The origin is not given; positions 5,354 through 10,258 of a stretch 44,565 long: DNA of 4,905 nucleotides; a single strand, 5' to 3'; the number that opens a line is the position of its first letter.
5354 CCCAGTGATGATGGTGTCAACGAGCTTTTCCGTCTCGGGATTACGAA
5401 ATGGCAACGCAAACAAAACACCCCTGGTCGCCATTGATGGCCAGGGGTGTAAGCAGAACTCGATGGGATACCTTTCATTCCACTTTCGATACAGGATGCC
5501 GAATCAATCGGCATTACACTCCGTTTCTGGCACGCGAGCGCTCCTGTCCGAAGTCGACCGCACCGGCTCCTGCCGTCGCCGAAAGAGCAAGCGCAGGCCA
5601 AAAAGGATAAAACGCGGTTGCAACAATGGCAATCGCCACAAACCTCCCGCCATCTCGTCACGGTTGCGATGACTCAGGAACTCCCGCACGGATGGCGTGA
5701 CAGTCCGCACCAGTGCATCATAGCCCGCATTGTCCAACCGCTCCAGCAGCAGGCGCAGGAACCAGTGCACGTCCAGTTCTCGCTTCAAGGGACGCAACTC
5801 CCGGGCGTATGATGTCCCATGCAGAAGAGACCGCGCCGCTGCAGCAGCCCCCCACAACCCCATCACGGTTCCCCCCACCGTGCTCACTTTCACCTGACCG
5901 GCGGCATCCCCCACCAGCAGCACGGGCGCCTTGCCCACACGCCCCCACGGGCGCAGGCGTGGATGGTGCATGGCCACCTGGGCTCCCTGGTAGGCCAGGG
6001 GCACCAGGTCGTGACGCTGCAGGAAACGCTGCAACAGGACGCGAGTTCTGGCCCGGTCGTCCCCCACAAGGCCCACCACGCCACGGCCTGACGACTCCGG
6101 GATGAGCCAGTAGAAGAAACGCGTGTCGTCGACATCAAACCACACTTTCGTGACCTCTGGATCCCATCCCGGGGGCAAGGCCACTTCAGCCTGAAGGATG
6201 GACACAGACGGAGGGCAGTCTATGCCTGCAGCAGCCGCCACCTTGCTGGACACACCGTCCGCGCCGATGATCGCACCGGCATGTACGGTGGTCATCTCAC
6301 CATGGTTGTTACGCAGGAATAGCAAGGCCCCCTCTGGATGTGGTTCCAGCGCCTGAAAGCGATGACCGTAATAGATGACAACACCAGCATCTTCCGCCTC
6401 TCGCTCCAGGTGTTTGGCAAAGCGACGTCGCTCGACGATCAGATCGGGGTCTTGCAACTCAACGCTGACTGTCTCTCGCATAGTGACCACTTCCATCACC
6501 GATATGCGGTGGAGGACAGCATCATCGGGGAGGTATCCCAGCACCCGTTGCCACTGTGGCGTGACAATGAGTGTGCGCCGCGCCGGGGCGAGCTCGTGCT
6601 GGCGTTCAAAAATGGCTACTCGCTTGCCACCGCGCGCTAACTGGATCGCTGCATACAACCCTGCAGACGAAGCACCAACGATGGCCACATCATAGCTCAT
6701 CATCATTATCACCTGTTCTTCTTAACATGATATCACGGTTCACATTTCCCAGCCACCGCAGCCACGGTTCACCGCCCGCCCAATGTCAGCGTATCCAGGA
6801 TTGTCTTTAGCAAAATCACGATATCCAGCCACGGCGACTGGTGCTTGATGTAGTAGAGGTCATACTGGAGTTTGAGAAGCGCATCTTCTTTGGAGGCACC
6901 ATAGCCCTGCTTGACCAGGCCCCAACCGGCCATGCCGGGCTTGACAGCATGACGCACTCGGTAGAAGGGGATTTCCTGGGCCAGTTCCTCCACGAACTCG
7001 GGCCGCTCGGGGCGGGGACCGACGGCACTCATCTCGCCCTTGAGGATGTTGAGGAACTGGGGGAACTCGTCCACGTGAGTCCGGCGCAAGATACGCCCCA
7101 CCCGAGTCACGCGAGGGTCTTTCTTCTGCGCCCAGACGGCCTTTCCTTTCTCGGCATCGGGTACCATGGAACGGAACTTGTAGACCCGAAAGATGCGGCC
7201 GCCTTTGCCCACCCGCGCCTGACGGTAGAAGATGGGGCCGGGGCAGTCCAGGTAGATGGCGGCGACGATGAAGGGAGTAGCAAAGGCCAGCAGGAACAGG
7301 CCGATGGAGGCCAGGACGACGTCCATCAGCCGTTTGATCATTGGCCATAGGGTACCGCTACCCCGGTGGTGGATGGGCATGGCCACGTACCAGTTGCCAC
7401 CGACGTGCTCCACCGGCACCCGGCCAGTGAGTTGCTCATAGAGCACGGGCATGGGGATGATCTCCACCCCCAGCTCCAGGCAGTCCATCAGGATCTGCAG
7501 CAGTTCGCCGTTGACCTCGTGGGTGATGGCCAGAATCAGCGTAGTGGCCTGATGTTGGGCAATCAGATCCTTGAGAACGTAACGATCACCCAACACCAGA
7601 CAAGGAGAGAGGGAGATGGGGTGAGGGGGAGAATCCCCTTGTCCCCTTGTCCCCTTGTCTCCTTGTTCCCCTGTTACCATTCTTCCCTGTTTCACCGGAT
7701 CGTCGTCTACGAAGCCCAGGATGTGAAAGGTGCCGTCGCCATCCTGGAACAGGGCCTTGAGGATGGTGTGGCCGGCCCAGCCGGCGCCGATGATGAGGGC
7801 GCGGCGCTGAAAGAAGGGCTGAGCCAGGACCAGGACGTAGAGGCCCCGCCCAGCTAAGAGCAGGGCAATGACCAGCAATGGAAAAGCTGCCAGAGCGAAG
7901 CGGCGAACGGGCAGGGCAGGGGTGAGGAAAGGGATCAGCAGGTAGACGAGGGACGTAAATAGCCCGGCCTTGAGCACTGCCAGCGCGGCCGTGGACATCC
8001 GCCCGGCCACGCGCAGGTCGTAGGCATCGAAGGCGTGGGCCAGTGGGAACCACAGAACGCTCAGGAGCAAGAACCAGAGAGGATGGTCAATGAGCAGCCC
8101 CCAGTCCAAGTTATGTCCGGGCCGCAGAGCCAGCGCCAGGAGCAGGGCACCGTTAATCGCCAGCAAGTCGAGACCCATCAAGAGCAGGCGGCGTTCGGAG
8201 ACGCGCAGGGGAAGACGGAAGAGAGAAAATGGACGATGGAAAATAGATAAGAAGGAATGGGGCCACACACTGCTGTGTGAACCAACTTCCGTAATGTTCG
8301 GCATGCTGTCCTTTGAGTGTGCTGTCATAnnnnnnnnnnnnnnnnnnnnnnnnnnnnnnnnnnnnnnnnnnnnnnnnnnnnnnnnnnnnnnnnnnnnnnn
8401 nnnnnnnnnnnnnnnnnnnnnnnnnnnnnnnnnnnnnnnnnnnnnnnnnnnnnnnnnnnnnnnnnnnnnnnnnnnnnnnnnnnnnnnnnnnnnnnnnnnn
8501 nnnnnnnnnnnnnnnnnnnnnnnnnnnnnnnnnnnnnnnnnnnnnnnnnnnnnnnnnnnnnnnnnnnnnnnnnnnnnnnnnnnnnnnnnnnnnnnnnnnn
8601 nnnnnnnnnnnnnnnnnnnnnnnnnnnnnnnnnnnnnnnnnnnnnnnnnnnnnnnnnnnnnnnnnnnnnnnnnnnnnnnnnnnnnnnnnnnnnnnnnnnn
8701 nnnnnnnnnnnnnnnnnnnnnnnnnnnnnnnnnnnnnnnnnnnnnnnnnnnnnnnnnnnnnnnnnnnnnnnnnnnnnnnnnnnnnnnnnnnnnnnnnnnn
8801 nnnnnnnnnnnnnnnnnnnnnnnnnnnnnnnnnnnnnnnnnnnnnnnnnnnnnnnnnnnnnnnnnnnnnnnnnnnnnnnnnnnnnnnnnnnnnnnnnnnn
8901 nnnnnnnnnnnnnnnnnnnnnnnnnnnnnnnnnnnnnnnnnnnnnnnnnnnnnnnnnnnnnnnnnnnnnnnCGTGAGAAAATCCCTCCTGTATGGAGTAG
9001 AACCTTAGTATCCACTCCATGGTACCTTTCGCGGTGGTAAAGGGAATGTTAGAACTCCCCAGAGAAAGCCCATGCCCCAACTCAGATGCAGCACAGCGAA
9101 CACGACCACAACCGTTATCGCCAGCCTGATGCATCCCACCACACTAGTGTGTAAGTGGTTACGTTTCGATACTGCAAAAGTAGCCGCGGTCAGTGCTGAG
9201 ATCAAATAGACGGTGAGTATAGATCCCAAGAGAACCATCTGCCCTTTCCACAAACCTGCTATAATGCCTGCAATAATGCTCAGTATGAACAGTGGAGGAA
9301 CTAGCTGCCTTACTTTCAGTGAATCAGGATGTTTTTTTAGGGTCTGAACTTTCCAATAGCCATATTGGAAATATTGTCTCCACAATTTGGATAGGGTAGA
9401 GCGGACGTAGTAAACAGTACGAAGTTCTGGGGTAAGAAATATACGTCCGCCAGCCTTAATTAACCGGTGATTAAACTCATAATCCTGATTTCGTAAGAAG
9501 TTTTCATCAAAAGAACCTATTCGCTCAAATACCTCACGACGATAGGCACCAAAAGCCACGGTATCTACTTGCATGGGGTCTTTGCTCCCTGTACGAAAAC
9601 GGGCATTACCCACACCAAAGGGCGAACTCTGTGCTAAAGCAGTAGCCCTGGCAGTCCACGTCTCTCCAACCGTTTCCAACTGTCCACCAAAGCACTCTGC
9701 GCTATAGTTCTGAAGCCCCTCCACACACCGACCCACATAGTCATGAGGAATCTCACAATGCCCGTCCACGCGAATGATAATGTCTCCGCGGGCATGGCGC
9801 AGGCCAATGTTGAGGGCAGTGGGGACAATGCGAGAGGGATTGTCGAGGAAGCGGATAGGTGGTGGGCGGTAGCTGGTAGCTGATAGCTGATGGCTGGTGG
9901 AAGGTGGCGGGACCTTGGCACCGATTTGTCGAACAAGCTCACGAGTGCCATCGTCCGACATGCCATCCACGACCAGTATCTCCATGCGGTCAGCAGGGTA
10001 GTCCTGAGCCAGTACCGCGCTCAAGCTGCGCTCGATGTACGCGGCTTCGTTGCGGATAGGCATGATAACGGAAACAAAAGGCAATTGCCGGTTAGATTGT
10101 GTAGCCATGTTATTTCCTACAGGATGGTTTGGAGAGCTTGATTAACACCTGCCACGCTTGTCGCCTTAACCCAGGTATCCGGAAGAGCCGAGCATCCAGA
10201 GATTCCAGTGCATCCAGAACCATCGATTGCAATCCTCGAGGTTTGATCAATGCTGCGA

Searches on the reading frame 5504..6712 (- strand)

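Call 17: search_protein_families(library=pfam, proteins=[window:5504-6712:-])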
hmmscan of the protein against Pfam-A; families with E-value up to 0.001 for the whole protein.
window:5504-6712:- (402 aa): 10 families
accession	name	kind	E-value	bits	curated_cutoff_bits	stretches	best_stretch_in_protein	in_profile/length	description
PF01494.25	FAD_binding_3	-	7.8e-17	62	22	1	7-271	2-293/349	FAD binding domain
PF01266.30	DAO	-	2.5e-11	44.2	27.9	2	82-219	134-277/353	FAD dependent oxidoreductase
PF07992.20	Pyr_redox_2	-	2.7e-07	30.7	26.1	1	7-40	1-34/291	Pyridine nucleotide-disulphide oxidoreductase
PF12831.13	FAD_oxidored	-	2.8e-06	27.3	27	1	8-165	1-156/416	FAD dependent oxidoreductase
PF03486.20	HI0933_like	-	1e-05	25.6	50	1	8-41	2-35/244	HI0933-like protein Rossmann domain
PF13450.12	NAD_binding_8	-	3.2e-05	24.5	21.9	1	11-41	1-31/68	NAD(P)-binding Rossmann-like domain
PF00890.30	FAD_binding_2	-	8.1e-05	22.4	20.4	1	8-40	1-33/414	FAD binding domain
PF00070.33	Pyr_redox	-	0.00016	22.5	22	0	9-42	2-35/82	Pyridine nucleotide-disulphide oxidoreductase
PF01946.23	Thi4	-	0.00022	21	26.2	1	3-38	14-50/235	Thi4 family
PF05834.18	Lycopene_cycl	-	0.00035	20.2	23.4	1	8-167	1-146/380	Lycopene cyclase protein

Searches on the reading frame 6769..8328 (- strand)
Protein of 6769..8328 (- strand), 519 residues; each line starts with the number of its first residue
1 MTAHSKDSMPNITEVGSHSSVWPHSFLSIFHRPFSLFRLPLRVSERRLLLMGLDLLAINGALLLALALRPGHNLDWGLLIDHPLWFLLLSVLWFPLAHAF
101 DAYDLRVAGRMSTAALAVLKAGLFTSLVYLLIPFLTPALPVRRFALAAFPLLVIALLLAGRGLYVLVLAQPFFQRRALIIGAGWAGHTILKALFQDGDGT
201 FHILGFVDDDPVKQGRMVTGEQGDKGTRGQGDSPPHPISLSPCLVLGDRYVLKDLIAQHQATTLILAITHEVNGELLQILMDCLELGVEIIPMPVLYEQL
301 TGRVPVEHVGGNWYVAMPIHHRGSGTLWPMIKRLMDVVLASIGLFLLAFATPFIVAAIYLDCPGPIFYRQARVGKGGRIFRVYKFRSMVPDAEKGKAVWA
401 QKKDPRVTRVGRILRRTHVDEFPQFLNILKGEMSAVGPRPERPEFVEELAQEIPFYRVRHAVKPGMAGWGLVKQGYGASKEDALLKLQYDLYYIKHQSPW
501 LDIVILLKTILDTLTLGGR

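Call 17: search_protein_families(library=pfam, proteins=[window:6769-8328:-])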
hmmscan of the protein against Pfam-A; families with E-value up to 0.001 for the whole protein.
window:6769-8328:- (519 aa): 2 families
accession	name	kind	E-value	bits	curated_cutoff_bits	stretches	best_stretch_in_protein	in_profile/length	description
PF02397.22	Bac_transf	-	4.2e-63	212.6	27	1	332-514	1-178/179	Bacterial sugar transferase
PF13727.12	CoA_binding_3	-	1.7e-05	25.4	25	1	98-294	1-175/175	CoA-binding domain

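Call 51: find_encoding_contigs(protein=window:6769-8328:-, flank=3000, max_places=10)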
Protein window:6769-8328:- (519 aa): 2 contigs read that carry it; 2 places shown.
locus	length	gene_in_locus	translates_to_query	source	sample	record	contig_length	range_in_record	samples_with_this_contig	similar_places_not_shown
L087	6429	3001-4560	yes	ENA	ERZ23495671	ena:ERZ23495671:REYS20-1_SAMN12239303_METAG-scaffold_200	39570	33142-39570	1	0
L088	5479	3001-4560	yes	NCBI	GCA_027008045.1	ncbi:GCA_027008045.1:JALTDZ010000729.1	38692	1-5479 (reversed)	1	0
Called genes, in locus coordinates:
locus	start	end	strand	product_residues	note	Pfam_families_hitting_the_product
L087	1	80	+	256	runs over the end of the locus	PF07719:TPR_2 (faint), PF13431:TPR_17 (faint)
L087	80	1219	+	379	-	PF00535:Glycos_transf_2, PF01209:Ubie_methyltran, PF13847:Methyltransf_31, PF08241:Methyltransf_11, PF08242:Methyltransf_12, PF13649:Methyltransf_25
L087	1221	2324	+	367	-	PF13506:Glyco_transf_21 (faint), PF13641:Glyco_tranf_2_3, PF00535:Glycos_transf_2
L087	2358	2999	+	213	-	-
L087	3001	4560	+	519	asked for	PF13727:CoA_binding_3 (faint), PF02397:Bac_transf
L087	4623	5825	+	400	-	PF01266:DAO (faint), PF01494:FAD_binding_3, PF03486:HI0933_like (faint), PF07992:Pyr_redox_2 (faint), PF12831:FAD_oxidored (weak)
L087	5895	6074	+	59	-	-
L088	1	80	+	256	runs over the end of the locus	PF07719:TPR_2 (faint), PF13431:TPR_17 (faint)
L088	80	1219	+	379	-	PF00535:Glycos_transf_2, PF01209:Ubie_methyltran, PF13847:Methyltransf_31, PF08241:Methyltransf_11, PF08242:Methyltransf_12, PF13649:Methyltransf_25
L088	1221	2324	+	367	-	PF13506:Glyco_transf_21 (faint), PF13641:Glyco_tranf_2_3, PF00535:Glycos_transf_2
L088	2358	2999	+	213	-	-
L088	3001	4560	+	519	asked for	PF13727:CoA_binding_3 (faint), PF02397:Bac_transf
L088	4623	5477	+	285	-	?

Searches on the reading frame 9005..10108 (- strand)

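Call 17: search_protein_families(library=pfam, proteins=[window:9005-10108:-])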
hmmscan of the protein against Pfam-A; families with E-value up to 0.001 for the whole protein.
window:9005-10108:- (367 aa): 4 families
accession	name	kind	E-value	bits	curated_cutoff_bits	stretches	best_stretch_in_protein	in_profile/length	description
PF00535.33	Glycos_transf_2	-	2.5e-24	86.5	23.3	1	13-197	1-167/168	Glycosyl transferase family 2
PF13641.12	Glyco_tranf_2_3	-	4.9e-13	50.1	27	1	12-246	3-224/230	Glycosyltransferase like family 2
PF10111.15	Glyco_tranf_2_2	-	9.2e-05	22.5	27.3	0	190-221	171-204/276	Glycosyltransferase like family 2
PF13632.12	Glyco_trans_2_3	-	0.00036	20.9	27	1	188-313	78-154/198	Glycosyl transferase family group 2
